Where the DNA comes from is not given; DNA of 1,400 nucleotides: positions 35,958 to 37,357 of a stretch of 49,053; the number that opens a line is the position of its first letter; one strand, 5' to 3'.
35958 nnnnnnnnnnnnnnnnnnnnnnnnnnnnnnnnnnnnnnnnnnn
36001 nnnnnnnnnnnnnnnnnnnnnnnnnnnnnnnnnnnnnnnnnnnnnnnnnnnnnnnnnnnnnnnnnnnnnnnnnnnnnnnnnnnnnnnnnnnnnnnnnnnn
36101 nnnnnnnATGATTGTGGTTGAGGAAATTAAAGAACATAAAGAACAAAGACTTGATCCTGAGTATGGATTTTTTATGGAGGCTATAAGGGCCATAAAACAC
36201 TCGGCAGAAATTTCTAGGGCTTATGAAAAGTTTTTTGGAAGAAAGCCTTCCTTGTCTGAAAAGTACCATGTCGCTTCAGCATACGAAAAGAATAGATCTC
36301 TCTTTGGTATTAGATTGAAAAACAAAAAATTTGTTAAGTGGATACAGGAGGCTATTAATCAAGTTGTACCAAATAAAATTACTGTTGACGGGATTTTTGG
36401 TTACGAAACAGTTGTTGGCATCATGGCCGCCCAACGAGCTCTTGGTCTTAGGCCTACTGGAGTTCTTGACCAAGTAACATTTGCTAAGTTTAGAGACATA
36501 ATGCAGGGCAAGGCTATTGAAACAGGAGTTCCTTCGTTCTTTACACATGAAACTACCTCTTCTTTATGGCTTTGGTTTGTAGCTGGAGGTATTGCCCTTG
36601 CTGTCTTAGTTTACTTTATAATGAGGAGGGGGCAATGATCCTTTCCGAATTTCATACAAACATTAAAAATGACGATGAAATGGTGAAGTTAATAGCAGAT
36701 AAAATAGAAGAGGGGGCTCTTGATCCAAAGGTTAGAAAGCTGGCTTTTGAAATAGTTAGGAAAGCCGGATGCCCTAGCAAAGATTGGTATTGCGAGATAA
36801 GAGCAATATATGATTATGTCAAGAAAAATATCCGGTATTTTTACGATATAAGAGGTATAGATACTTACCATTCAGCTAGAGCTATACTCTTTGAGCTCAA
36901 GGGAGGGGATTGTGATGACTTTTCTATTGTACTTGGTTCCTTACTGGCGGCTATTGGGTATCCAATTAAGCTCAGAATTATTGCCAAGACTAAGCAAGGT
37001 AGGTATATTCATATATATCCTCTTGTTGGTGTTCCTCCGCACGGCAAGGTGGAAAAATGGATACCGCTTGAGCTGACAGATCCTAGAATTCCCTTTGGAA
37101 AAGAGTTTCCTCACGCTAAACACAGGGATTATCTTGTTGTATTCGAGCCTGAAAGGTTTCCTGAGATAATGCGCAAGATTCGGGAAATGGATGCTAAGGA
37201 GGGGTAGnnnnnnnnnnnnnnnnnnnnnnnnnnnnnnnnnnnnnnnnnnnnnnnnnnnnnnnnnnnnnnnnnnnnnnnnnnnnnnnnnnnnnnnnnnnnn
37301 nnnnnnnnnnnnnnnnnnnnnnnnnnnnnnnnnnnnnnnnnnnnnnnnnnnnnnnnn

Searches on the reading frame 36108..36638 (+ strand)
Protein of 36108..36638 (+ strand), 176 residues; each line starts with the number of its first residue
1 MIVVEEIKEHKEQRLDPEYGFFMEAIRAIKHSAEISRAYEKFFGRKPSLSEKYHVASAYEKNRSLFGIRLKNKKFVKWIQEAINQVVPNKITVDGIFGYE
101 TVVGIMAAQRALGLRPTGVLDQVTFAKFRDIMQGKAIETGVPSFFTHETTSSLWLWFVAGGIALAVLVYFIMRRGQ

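Call 7: search_protein_families(library=pfam, max_evalue=0.01, proteins=[window:36108-36638:+])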
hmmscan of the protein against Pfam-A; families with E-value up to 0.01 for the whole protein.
window:36108-36638:+ (176 aa): 1 family
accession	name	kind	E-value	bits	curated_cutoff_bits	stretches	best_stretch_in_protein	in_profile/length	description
PF01471.23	PG_binding_1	-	2.1e-10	41.1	23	1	75-127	4-56/57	Putative peptidoglycan binding domain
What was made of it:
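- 36108..36638 (+): Tail-anchored PG_binding_1 protein (MIVVEE...EYGFF N-motif). Its stop overlaps the start of the next gene. Pfam 2e-10 (call 7).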

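Call 12: search_protein_families(library=phrogs, max_evalue=0.01, proteins=[window:36108-36638:+])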
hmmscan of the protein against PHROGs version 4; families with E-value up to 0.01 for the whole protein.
window:36108-36638:+ (176 aa): 4 families
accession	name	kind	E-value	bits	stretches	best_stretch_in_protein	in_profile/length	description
phrog_23452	-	unknown function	7.7e-05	23.8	1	83-134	74-127/135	-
phrog_1224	-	head and packaging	0.00015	22.2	1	74-129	11-65/438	endolysin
phrog_2649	-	lysis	0.00016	22.6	1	74-135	182-242/261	endolysin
phrog_1493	-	lysis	0.00029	21.1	1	69-130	243-307/394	endolysin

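Call 15: find_encoding_contigs(protein=window:36108-36638:+, flank=10000, max_places=6)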
Protein window:36108-36638:+ (176 aa): 7 contigs read that carry it; 3 places shown.
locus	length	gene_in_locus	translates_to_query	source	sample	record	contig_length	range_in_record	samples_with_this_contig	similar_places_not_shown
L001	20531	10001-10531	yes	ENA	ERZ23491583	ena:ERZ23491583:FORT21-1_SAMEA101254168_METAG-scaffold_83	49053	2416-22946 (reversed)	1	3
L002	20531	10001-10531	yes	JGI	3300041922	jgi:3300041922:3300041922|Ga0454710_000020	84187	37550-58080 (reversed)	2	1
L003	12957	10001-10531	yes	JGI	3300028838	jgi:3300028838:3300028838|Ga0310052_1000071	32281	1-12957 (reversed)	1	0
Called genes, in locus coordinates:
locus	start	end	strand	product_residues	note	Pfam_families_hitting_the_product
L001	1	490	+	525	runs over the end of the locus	-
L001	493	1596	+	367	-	-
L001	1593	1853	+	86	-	-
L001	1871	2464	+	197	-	PF01471:PG_binding_1 (weak), PF09374:PG_binding_3 (faint)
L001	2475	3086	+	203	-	-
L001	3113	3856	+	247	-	-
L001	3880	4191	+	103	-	-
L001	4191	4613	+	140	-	-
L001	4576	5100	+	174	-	PF01471:PG_binding_1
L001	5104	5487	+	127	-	-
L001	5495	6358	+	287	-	-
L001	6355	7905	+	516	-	-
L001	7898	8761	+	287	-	-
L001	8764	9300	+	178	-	-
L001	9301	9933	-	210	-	-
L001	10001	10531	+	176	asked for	PF01471:PG_binding_1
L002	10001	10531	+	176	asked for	PF01471:PG_binding_1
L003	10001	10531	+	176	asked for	PF01471:PG_binding_1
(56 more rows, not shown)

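Call 25: find_related_loci(query=window:36108-36638:+, collection=viral_contigs, flank=10000)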
Query window:36108-36638:+ (176 aa) in viral_contigs; peptide patterns used: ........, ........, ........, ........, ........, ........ (x = any residue, [..] = any of these).
11 stretches matched a pattern, but none encodes a relative of the query by tblastn (E <= 1e-3).

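Call 53: search_protein_representatives(protein=window:36108-36638:+)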
Query: 176 residues. Proteins with E-value up to 0.001 (for the whole library): 853; up to 1e-10: 92; up to 1e-30: 2. The best 150 are listed.
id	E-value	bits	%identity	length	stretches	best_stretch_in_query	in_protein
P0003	1.4e-111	386.1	100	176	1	1-176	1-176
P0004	9.8e-37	142.6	48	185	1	17-174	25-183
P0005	4.7e-24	101.3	38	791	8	87-131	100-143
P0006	1.9e-22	96.1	33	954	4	76-149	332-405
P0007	1.0e-21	93.7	29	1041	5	75-149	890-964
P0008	8.6e-21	90.7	34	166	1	19-174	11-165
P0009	2.2e-20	89.4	32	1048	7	75-148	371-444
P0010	3.9e-20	88.6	37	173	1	19-173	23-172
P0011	1.4e-19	86.8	35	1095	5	74-127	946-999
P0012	3.3e-19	85.6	39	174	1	31-174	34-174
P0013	3.9e-19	85.3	40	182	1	32-162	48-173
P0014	1.3e-18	83.6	32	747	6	75-141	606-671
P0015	3.9e-18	82.1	33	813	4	75-151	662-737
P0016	8.9e-18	80.9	33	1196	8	82-139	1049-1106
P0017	2.9e-17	79.2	28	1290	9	75-138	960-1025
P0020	5.5e-17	78.3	37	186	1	28-144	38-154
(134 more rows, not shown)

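Call 55: find_encoding_contigs(protein=P0013, flank=10000, max_places=4)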
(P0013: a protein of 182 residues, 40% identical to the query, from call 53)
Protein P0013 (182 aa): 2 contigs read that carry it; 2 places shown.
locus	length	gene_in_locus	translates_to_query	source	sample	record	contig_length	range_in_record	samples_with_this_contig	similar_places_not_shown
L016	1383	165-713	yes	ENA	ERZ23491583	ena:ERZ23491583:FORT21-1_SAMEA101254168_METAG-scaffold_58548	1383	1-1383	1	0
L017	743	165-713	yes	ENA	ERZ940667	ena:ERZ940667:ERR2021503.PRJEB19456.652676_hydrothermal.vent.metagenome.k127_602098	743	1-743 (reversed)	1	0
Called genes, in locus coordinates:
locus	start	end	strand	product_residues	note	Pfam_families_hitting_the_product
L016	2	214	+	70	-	?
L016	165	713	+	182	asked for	PF01471:PG_binding_1 (weak)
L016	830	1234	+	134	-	-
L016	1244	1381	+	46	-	?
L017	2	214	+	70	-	?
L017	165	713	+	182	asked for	PF01471:PG_binding_1 (weak)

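Call 57: find_encoding_contigs(protein=P0004, flank=10000, max_places=4)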
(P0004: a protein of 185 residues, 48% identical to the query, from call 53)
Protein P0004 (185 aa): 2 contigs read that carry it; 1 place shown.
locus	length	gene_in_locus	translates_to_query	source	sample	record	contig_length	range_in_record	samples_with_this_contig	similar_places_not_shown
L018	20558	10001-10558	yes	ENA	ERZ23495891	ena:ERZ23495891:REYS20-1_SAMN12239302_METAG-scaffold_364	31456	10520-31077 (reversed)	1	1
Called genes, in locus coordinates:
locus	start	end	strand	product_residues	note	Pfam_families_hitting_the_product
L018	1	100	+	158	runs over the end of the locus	?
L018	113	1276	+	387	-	-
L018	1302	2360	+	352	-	PF00268:Ribonuc_red_sm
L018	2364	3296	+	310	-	-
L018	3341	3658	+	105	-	-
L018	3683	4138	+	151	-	-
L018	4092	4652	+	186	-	PF01471:PG_binding_1 (weak)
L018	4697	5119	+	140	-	-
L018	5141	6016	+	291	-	-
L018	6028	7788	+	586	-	-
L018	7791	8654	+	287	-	-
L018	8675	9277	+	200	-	-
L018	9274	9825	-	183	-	-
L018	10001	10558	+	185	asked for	PF01471:PG_binding_1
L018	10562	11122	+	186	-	PF01841:Transglut_core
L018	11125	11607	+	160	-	-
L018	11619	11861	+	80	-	-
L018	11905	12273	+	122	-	-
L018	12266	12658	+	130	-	-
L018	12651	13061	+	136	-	-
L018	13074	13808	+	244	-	-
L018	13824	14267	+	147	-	-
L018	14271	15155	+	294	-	PF00589:Phage_integrase (weak)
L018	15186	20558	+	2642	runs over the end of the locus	-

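Call 58: find_encoding_contigs(protein=P0008, flank=10000, max_places=4)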
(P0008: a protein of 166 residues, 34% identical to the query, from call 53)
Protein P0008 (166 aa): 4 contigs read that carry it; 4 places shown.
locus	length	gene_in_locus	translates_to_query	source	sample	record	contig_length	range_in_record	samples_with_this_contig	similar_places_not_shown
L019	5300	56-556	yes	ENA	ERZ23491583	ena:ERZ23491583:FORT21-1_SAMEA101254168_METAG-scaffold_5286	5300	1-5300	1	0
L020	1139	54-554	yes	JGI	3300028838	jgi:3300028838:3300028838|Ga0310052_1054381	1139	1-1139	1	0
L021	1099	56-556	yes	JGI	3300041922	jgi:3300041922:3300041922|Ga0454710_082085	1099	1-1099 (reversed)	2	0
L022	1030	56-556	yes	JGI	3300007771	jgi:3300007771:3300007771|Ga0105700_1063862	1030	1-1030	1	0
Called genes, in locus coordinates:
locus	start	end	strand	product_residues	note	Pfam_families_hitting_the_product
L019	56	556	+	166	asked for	PF01471:PG_binding_1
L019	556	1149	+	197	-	PF01841:Transglut_core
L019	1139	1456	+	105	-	-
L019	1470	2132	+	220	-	-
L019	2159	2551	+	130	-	-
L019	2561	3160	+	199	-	-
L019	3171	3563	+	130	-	-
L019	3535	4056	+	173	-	PF01471:PG_binding_1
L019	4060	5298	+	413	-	?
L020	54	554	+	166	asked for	PF01471:PG_binding_1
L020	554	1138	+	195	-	?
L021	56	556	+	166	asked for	PF01471:PG_binding_1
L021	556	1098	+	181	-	?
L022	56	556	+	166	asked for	PF01471:PG_binding_1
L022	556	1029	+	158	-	?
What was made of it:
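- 36635..37207 (+): Transglutaminase-like (papain-fold) enzyme with conserved Cys (GGDCDDF) and His (HIYP). It always directly follows the tail-anchored PG-binding gene. Synteny (calls 57, 58).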

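Call 76: search_protein_families(library=ncbifam, max_evalue=1, proteins=[window:36108-36638:+])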
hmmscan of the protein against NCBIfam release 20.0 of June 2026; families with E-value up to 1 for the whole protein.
window:36108-36638:+ (176 aa): 3 families
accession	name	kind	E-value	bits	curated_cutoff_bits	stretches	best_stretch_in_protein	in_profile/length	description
TIGR02869.1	spore_SleB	equivalog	0.00026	20.9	236.5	1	78-128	18-68/201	spore cortex-lytic enzyme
NF052377.1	lmo1851_S41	exception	0.066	11.9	725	1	73-135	390-452/468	lmo1851 family serine protease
TIGR03979.1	His_Ser_Rich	equivalog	0.12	12.3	121.65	1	71-125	129-183/190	His-Xaa-Ser repeat protein HxsA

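Call 87: predict_structure(alignment_id=A3)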
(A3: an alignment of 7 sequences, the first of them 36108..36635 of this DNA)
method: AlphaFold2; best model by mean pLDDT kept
length: 176 residues; sequences in the alignment: 7
mean_pLDDT: 78.1   pTM: 0.66
mean pLDDT of the five models: 78.1, 77.0, 76.1, 75.6, 75.1
residues with pLDDT >= 90: 91; 70-90: 30; 50-70: 27; < 50: 28
segments of 3 or more residues with pLDDT < 50: 1-16, 147-157
pLDDT, mean of each block of 10 residues (from residue 1): 35 48 73 94 95 94 89 93 95 95 97 95 91 77 52 47 68 60
secondary structure, 60 per line:
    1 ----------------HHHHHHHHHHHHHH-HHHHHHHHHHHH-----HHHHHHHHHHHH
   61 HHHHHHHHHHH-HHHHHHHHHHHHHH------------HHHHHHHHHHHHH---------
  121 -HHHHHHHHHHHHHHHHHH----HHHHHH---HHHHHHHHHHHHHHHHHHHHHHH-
elements in order: H17-30 H32-43 H49-71 H73-86 H99-111 H122-139 H144-149 H153-175
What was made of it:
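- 36108..36638 (+): AlphaFold model, pLDDT 78 (call 87).
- On Bacterial C-tail-anchored membrane proteins: AlphaFold models a helix at residues 153-175 of 36108 (call 87).
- On PG_binding_1 domain proteins: Model pLDDT >90 over residues 30-130 (call 87).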

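Call 90: fold_search(model_id=the predicted structure, library=pdb)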
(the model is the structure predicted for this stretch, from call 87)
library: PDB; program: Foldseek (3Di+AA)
matches with E <= 10: 57; with E <= 0.001: 0
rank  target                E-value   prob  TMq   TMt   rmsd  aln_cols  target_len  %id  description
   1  8da2                  9.1e-01  0.98  0.28  0.16   1.5        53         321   26  Acinetobacter baumannii L,D-transpeptidase (released 2022-09-14)
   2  9h68_C                1.6e+00  0.94  0.29  0.13   1.6        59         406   30  Crystal Structure of the spore gernation lytic transglycosylase SleC from Clostridioides difficile in its zymogenic fo (released 2025-02-12)
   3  9h68_B                1.7e+00  0.94  0.29  0.13   1.6        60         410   30  Crystal Structure of the spore gernation lytic transglycosylase SleC from Clostridioides difficile in its zymogenic fo (released 2025-02-12)
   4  4p6i_E                1.8e+00  0.06  0.19  0.15  13.6       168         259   11  Crystal structure of the Cas1-Cas2 complex from Escherichia coli (released 2014-05-07)
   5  4lpq                  1.8e+00  0.87  0.28  0.25   1.9        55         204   27  Crystal structure of the L,D-transpeptidase (residues 123-326) from Xylanimonas cellulosilytica DSM 15894 (released 2013-11-13)
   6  9h68_A                1.9e+00  0.92  0.29  0.13   1.5        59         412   30  Crystal Structure of the spore gernation lytic transglycosylase SleC from Clostridioides difficile in its zymogenic fo (released 2025-02-12)
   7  9h68_D                2.5e+00  0.87  0.29  0.13   1.6        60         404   30  Crystal Structure of the spore gernation lytic transglycosylase SleC from Clostridioides difficile in its zymogenic fo (released 2025-02-12)
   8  4c2e_A                2.5e+00  0.57  0.31  0.13   6.3        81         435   25  Crystal structure of the protease CtpB(S309A) present in a resting state (released 2013-12-04)
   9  6tci                  3.1e+00  0.82  0.30  0.67   1.8        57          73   23  The crystal structure of SleB N-terminal domain (released 2020-11-18)
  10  4c2h_A                3.1e+00  0.72  0.31  0.13   2.7        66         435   26  Crystal structure of the CtpB(V118Y) mutant (released 2013-12-04)
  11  1sqg                  3.8e+00  0.05  0.17  0.09  14.7       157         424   14  The crystal structure of the E. coli Fmu apoenzyme at 1.65 A resolution (released 2004-05-18)
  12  4xxk_A                4.0e+00  0.06  0.18  0.21  11.2       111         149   13  Crystal structure of the Semet-derivative of the Bilin-binding domain of phycobilisome core-membrane linker ApcE (released 2015-12-16)
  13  9n77_LT               4.0e+00  0.05  0.19  0.06  23.6       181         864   15  SSU processome maturation and disassembly, State K (released 2025-11-05)
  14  4c2g_A                4.2e+00  0.57  0.33  0.15   6.2        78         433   23  Crystal structure of CtpB(S309A) in complex with a peptide having a Val-Pro-Ala C-terminus (released 2013-12-04)
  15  5tv7_A                4.9e+00  0.66  0.28  0.32   1.6        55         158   25  2.05 Angstrom Resolution Crystal Structure of Peptidoglycan-Binding Protein from Clostridioides difficile in Complex w (released 2016-12-14)
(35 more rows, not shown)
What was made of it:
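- On PG_binding_1 domain proteins: Foldseek rmsd 1.5-1.9 A to the PG-binding modules of L,D-transpeptidase, SleC and SleB (call 90).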

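Call 113: search_dna_similar(query=window:36108-36638:+, collection=phages, mode=protein, max_evalue=0.001, max_rows=15)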
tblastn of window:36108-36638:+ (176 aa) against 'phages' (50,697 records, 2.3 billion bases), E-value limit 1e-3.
No match.

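Call 117: fold_search(model_id=the predicted structure, library=viral)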
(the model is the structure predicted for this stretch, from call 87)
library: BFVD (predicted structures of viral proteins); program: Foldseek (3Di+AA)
matches with E <= 10: 166; with E <= 0.001: 0
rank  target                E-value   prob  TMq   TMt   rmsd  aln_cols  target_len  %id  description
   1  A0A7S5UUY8            2.5e-01  0.69  0.28  0.21  14.4       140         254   21  (no name in the UniProt tables at hand)
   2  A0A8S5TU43            2.7e-01  0.99  0.31  0.24   2.6        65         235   20  N acetylmuramidase [Siphoviridae sp. ctWT735]
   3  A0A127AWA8            3.0e-01  0.96  0.27  0.16   5.3        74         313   27  L-alanoyl-D-glutamate peptidase [Bacillus phage SP-15]
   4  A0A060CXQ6            3.0e-01  0.25  0.22  0.23  20.1       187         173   12  Bcl-2 [Bovine gammaherpesvirus 6]
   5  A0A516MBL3            3.3e-01  1.00  0.29  0.19   1.5        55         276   31  (no name in the UniProt tables at hand)
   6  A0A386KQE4            3.7e-01  1.00  0.30  0.22   1.8        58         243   22  Long tail fiber proximal subunit [Caulobacter phage Kronos]
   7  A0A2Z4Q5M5            3.7e-01  0.77  0.29  0.20   8.4       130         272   16  Endolysin [Microbacterium phage Floof]
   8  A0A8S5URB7            4.3e-01  0.99  0.31  0.20   2.3        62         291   27  N acetylmuramidase [Siphoviridae sp. ctg6c78]
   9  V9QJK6                4.3e-01  0.54  0.28  0.19  21.4       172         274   18  (no name in the UniProt tables at hand)
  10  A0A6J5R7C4            5.0e-01  0.99  0.27  0.21   2.2        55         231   16  Peptidoglycan binding-like [uncultured Caudovirales phage]
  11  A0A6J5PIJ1            5.3e-01  0.97  0.30  0.13   4.4        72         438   24  SGNH_hydrolase domain containing protein [uncultured Caudovirales phage]
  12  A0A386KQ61            6.2e-01  0.98  0.31  0.17   2.2        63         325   27  Lysin A [Microbacterium phage ValentiniPuff]
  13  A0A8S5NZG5            6.8e-01  0.72  0.30  0.23   7.8       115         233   17  Peptidase [Siphoviridae sp. ctTBR23]
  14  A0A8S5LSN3            7.2e-01  0.99  0.32  0.50   1.5        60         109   23  Peptidoglycan binding-like domain-containing protein [Siphoviridae sp. ctLkp13]
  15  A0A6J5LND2            7.2e-01  0.87  0.29  0.22   9.6        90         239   21  CHAP domain containing protein [uncultured Caudovirales phage]
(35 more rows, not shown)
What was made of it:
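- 36108..36638 (+): Foldseek matches to PG-binding modules (calls 90, 117).
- (b) PG_binding_1 is present in three of them (call 7) and confirmed by model and Foldseek (calls 87, 90, 117).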

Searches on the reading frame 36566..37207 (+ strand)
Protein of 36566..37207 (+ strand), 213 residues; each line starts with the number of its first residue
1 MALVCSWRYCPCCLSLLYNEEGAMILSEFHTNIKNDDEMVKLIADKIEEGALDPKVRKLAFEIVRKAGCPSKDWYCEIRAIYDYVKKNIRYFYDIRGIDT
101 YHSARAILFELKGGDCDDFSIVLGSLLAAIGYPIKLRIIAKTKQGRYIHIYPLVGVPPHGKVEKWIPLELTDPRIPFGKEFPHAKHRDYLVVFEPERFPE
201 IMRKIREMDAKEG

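Call 10: search_protein_families(library=pfam, max_evalue=0.01, proteins=[window:36566-37207:+])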
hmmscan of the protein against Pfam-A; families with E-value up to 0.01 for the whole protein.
window:36566-37207:+ (213 aa): 1 family
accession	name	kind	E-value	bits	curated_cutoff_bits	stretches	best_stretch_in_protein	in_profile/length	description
PF01841.26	Transglut_core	-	2.4e-08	34.7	23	1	63-168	7-106/108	Transglutaminase-like superfamily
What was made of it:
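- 36635..37207 (+): Pfam Transglut_core 2e-8 (call 10).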

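Call 77: search_protein_families(library=phrogs, max_evalue=0.01, proteins=[window:36635-37207:+])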
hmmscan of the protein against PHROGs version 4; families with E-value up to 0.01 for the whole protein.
window:36635-37207:+ (190 aa): 0 families

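Call 82: find_related_loci(query=A2, collection=genome_contigs, flank=10000)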
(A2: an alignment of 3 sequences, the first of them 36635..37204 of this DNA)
Query A2 (190 aa) in genome_contigs; peptide patterns used: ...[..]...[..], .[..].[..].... (x = any residue, [..] = any of these).
115 stretches matched a pattern, but none encodes a relative of the query by tblastn (E <= 1e-3).

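Call 83: find_related_loci(query=A2, collection=viral_contigs, flank=10000)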
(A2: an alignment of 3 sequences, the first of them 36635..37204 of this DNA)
Query A2 (190 aa) in viral_contigs; peptide patterns used: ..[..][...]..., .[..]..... (x = any residue, [..] = any of these).
89 stretches matched a pattern, but none encodes a relative of the query by tblastn (E <= 1e-3).

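Call 91: search_dna_similar(query=window:36635-37207:+, collection=phages, mode=protein, max_evalue=0.01, max_rows=12)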
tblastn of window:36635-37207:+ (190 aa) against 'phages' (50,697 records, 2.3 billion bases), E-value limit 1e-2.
Records with a match: 2; places in all: 2; records where one place covers at least 80% of the query: 0.
Best place of each record, by identity: <60% 2.
By first word of the organism name: Salisaeta 2.
By host as written in the record: Salisaeta sp. SP9-1 2.
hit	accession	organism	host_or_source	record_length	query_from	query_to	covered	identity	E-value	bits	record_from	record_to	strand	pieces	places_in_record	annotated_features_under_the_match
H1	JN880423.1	Salisaeta icosahedral phage 1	Salisaeta sp. SP9-1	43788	5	154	79%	29.1%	3e-9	61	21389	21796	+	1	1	gp34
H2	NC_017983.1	Salisaeta icosahedral phage 1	Salisaeta sp. SP9-1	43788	5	154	79%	29.1%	3e-9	61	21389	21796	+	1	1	gp34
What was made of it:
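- The one phage homologue is from a tailless membrane phage (call 91).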

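Call 93: get_annotated_region(hit=H1, flank=20000)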
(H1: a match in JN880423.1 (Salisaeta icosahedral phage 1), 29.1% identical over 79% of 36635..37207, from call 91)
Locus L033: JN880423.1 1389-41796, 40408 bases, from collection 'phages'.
description: Salisaeta icosahedral phage 1, complete genome.
organism: Salisaeta icosahedral phage 1 (NCBI taxid 1183239)
taxonomy: Viruses
host: Salisaeta sp. SP9-1; source: -; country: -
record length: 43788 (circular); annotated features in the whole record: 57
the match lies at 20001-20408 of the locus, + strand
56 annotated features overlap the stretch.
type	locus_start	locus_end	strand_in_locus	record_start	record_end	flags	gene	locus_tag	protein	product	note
CDS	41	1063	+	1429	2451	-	-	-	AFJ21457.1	hypothetical protein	ORF 2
CDS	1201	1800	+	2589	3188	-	-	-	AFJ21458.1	hypothetical protein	ORF 3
CDS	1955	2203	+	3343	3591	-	-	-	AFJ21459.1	hypothetical protein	ORF 4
CDS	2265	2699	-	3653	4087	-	-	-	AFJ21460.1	hypothetical protein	ORF 5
CDS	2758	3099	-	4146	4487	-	-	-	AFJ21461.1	hypothetical protein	ORF 6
CDS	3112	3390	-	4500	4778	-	-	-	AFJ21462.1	hypothetical protein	ORF 7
CDS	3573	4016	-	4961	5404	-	-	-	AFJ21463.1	hypothetical protein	ORF 8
CDS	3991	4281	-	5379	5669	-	-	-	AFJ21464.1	hypothetical protein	ORF 9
CDS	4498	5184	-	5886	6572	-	-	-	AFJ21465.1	hypothetical protein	ORF 10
CDS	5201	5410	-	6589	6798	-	-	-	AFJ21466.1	hypothetical protein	ORF 11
CDS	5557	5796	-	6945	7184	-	-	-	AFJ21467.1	hypothetical protein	ORF 12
CDS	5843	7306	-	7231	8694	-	-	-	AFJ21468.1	hypothetical protein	ORF 13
CDS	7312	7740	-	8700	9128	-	-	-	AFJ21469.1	hypothetical protein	ORF 14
CDS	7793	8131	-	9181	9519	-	-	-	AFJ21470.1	hypothetical protein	ORF 15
CDS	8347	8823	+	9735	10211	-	-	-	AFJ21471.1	hypothetical protein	ORF 16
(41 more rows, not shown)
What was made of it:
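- Closest known: Salisaeta icosahedral phage 1. Same: Both have a giant >2000 aa protein followed by ~200 aa proteins (call 93).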

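Call 112: search_dna_similar(query=window:36635-37207:+, collection=plasmids, mode=protein, max_evalue=0.001, max_rows=10)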
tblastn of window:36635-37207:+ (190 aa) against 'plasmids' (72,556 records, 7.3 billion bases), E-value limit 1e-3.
Records with a match: 2; places in all: 2; records where one place covers at least 80% of the query: 0.
Best place of each record, by identity: <60% 2.
By first word of the organism name: Paraburkholderia 1; Persicobacter 1.
By predicted mobility (MOB-suite, as given by PLSDB): non-mobilizable 2.
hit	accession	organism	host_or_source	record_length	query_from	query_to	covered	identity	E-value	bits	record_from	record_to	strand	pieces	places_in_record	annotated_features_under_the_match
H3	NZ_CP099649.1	Paraburkholderia fungorum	Arabidopsis thaliana,pure culture,leaf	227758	24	155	69%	27.5%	5e-5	50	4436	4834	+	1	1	DUF3857 and transglutaminase domain-containing protein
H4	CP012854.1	Persicobacter sp. JZB09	cell culture,soil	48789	58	131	39%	33.3%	3e-4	48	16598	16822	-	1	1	record has no annotation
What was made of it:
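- The best plasmid hit of the enzyme is weaker (5e-5) than the SSIP-1 hit (calls 91, 112).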

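Call 122: search_protein_families(library=pfam, max_evalue=0.01, proteins=[L033:19908-20822:+, L033:24352-25224:+, L033:37835-38389:+, L033:37248-37835:+, L033:36467-36997:+, L033:17480-18034:+, L033:23387-24349:+, L033:33247-33879:+, L033:33936-34571:+, L033:34655-35425:+])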
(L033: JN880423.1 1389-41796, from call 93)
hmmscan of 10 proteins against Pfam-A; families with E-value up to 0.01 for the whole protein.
L033:19908-20822:+ (304 aa): 2 families
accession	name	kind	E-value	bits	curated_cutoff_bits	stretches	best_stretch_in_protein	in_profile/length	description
PF01841.26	Transglut_core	-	8.9e-07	29.6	23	1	59-163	2-108/108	Transglutaminase-like superfamily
PF04473.18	DUF553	-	3.3e-05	23.8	20.5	1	63-162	5-112/140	Transglutaminase-like domain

L033:24352-25224:+ (290 aa): 0 families

L033:37835-38389:+ (184 aa): 0 families

L033:37248-37835:+ (195 aa): 0 families

L033:36467-36997:+ (176 aa): 0 families

L033:17480-18034:+ (184 aa): 2 families
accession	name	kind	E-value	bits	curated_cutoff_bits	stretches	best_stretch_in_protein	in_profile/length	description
PF05838.17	Glyco_hydro_108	-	1.5e-19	70.7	21.2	1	8-88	2-83/85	Glycosyl hydrolase 108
PF09374.15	PG_binding_3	-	5.8e-17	62.1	24.6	1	101-181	2-75/76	Predicted Peptidoglycan domain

L033:23387-24349:+ (320 aa): 3 families
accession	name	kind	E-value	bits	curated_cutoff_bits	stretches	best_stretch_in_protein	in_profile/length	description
PF13481.12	AAA_25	-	5.3e-11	42.9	27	1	27-135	28-160/195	AAA domain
PF06745.19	ATPase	-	0.0011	18.9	26.6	0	32-180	19-187/231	KaiC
PF13479.12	AAA_24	-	0.0027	18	27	0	34-130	4-76/195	AAA domain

L033:33247-33879:+ (210 aa): 0 families

L033:33936-34571:+ (211 aa): 0 families

L033:34655-35425:+ (256 aa): 0 families
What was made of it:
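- On Internal-membrane icosahedral phages (PRD1-adenovirus lineage, SSIP-1-like): SSIP-1's own capsid proteins also have no Pfam hit (call 122).
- Closest known: Salisaeta icosahedral phage 1. Same: That homologue, gp34, is annotated as structural (calls 91, 93, 122). The capsid proteins of both are invisible to Pfam (call 122).
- (g) SSIP-1's own capsid proteins are also invisible to Pfam (call 122). SSIP-1's ATPase gp40 is readily detected (call 122).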
